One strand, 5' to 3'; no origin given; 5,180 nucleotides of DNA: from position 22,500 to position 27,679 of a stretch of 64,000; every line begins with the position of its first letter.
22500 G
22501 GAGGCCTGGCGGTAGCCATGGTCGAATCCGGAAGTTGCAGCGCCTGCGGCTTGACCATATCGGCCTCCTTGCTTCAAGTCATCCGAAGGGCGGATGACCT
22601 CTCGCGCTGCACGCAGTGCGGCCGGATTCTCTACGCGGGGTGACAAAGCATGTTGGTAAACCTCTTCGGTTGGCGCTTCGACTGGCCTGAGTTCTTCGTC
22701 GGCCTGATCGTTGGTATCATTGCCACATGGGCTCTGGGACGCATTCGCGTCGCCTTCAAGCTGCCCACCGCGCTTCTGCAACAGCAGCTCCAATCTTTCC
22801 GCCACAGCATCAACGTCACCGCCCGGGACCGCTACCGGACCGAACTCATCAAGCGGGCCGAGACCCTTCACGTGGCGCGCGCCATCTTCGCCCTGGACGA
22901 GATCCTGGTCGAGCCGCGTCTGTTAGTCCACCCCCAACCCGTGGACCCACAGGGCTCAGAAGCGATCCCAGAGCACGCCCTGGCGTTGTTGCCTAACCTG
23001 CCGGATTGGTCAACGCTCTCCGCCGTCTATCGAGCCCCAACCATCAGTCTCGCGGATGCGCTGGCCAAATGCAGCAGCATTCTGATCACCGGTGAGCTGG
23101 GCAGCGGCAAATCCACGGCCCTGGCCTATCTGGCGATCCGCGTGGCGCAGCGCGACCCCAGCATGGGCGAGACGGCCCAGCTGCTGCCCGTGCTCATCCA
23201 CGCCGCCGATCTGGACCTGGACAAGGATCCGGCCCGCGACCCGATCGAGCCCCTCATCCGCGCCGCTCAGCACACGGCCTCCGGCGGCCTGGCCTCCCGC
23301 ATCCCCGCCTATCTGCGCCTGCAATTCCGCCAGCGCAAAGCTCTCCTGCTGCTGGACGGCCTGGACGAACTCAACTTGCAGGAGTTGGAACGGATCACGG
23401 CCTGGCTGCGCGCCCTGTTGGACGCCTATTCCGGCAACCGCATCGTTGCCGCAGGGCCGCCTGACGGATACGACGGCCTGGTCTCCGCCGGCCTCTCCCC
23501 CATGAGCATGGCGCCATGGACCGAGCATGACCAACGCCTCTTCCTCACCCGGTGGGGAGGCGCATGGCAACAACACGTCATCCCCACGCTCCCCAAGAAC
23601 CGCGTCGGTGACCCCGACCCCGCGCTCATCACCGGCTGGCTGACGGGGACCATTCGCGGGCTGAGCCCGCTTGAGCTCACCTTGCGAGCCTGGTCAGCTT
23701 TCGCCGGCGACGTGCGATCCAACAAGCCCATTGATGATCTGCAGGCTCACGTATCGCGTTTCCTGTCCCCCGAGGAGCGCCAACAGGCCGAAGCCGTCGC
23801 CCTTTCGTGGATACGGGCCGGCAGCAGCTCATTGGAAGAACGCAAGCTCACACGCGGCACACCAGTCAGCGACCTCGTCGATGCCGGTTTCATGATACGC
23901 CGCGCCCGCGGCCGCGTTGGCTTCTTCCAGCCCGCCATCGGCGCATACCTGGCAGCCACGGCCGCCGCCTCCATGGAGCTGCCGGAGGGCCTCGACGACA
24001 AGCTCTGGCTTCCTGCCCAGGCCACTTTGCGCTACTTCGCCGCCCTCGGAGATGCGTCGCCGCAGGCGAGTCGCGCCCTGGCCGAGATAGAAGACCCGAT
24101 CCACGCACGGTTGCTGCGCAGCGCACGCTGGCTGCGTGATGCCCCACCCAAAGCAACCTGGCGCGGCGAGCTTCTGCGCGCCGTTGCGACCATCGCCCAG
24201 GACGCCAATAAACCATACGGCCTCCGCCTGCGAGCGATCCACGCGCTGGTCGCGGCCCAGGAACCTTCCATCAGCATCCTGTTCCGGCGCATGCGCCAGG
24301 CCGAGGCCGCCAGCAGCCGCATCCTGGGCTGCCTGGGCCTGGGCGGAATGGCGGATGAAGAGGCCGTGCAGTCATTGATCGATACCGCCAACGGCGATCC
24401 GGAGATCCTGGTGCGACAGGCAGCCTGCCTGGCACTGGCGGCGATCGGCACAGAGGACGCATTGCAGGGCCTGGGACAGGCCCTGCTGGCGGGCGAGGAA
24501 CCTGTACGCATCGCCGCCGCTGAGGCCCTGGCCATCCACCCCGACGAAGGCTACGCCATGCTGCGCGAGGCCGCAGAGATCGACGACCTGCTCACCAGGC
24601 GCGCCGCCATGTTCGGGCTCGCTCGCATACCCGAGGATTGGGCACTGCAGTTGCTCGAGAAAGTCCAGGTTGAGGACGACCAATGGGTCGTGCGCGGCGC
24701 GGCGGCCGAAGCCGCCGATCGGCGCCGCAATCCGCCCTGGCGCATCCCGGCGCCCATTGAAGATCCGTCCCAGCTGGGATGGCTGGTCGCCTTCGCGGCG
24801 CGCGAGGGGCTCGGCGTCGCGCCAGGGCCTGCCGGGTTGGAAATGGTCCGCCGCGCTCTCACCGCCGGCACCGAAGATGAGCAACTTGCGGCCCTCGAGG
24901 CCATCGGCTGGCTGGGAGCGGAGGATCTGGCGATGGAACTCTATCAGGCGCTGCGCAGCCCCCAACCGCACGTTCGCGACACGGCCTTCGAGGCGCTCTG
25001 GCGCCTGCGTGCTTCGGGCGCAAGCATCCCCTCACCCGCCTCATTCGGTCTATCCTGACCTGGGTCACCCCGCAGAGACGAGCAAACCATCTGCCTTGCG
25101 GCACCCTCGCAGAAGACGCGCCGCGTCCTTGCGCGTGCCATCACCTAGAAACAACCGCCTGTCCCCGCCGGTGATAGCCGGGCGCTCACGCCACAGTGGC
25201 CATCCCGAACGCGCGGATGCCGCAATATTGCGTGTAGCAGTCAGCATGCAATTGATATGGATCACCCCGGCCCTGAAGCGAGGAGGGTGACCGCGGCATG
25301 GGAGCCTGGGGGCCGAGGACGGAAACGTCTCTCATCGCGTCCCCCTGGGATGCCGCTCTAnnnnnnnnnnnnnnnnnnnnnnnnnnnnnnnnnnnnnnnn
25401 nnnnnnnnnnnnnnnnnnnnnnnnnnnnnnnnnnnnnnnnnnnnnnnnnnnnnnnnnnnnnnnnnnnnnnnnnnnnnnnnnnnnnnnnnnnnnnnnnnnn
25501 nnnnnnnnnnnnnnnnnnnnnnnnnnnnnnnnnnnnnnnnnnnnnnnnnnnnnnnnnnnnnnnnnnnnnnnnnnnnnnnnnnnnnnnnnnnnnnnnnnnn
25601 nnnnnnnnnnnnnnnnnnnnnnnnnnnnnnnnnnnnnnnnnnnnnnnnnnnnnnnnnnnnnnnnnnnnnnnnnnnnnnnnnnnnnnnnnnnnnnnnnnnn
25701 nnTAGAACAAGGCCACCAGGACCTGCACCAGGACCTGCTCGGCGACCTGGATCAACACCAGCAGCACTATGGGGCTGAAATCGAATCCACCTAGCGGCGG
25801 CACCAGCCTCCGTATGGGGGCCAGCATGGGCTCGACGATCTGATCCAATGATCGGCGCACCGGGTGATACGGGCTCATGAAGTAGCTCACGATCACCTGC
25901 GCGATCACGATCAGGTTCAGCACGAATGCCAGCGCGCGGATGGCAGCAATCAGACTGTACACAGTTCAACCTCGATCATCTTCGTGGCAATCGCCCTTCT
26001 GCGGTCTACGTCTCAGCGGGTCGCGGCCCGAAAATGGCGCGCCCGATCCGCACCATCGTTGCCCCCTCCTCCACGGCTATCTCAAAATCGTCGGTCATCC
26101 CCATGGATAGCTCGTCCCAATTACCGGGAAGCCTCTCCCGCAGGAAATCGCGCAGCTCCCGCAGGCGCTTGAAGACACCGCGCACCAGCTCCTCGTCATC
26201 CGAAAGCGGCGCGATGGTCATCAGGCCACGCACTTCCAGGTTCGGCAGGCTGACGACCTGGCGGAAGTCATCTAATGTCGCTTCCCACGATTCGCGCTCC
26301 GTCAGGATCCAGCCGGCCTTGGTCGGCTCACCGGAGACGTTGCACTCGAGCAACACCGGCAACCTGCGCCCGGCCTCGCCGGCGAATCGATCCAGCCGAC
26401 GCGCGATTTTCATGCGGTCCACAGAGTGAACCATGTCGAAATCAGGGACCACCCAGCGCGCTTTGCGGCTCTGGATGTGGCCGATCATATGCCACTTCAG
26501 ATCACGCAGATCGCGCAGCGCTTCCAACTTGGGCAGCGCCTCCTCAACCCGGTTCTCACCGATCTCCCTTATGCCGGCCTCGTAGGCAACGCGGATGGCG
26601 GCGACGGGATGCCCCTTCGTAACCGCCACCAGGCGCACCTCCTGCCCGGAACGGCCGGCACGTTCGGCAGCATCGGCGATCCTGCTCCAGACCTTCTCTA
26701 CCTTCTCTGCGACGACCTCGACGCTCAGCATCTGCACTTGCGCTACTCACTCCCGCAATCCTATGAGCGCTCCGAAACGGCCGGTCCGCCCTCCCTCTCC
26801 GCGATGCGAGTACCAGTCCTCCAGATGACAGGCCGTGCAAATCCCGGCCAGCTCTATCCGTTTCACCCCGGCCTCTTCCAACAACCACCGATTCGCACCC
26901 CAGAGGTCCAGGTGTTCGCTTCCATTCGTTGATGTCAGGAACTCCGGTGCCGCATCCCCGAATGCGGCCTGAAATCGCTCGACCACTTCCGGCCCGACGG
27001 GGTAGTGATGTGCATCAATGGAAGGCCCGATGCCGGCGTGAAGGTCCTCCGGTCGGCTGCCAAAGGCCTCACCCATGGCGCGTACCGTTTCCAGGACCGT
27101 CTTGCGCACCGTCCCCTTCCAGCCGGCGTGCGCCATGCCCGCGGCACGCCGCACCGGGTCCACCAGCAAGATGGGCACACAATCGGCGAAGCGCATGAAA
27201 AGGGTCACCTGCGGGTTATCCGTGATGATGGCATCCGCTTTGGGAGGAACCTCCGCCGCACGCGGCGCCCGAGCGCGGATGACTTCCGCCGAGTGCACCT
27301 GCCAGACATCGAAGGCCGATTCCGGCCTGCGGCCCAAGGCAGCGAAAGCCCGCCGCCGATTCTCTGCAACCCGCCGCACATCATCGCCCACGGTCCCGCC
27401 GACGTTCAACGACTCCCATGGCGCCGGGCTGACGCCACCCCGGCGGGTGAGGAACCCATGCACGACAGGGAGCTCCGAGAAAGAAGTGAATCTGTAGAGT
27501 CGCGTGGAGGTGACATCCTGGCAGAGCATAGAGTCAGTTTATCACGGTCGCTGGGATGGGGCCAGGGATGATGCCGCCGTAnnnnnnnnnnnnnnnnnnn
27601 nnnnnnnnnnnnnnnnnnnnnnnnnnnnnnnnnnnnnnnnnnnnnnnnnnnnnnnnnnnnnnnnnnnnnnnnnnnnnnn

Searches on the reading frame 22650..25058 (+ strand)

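Call 11: search_protein_families(library=pfam, proteins=[window:22650-25058:+], max_evalue=0.01)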
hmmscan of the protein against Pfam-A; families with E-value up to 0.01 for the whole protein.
window:22650-25058:+ (802 aa): 10 families
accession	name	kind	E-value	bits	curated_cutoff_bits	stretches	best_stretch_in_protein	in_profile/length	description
PF13646.12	HEAT_2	-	3.7e-22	78.8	27.7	3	545-628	5-88/88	HEAT repeats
PF02985.28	HEAT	-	7.8e-10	38.5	23.5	0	764-786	5-27/31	HEAT repeat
PF05729.18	NACHT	-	1.9e-07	31.5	26.7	1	144-273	3-132/167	NACHT domain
PF13401.12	AAA_22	-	8.5e-06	26.6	27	1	141-269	5-122/130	AAA domain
PF25199.1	nSTAND_NTPase5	-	0.0016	18.7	34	1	139-167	39-68/145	Novel STAND NTPase 5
PF13191.12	AAA_16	-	0.0033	18.4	32.6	1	135-254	13-157/167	AAA ATPase domain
PF13513.12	HEAT_EZ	-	0.0035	18.3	27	0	570-599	27-55/55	HEAT-like repeat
PF13481.12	AAA_25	-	0.004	17.2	27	0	136-187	28-81/195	AAA domain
PF13555.12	AAA_29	-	0.0047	17.1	27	0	143-167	24-49/61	P-loop containing region of AAA domain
PF20720.3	nSTAND3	-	0.0051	17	27.2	1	135-168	11-44/155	Novel STAND NTPase 3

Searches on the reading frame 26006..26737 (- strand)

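Call 11: search_protein_families(library=pfam, proteins=[window:26006-26737:-], max_evalue=0.01)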
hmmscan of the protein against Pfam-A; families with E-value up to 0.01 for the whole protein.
window:26006-26737:- (243 aa): 1 family
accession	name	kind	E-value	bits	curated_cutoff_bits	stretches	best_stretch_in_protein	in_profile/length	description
PF01168.26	Ala_racemase_N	-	2.3e-22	80.2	24.1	1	24-240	14-220/220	Alanine racemase, N-terminal domain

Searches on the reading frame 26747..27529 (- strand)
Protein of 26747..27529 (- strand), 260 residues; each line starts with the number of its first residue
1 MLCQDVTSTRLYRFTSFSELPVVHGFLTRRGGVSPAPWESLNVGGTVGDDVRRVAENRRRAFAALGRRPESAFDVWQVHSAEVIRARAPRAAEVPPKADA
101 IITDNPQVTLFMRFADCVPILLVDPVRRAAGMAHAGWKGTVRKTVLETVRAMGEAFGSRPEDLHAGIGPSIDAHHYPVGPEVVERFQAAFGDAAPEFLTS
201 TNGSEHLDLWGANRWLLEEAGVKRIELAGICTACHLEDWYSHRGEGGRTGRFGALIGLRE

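Call 11: search_protein_families(library=pfam, proteins=[window:26747-27529:-], max_evalue=0.01)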
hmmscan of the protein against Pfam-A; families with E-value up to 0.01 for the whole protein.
window:26747-27529:- (260 aa): 1 family
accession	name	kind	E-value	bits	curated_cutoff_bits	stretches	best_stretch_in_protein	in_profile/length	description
PF02578.20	Cu-oxidase_4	-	1e-74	251.4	22.9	1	28-256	2-237/238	Multi-copper polyphenol oxidoreductase laccase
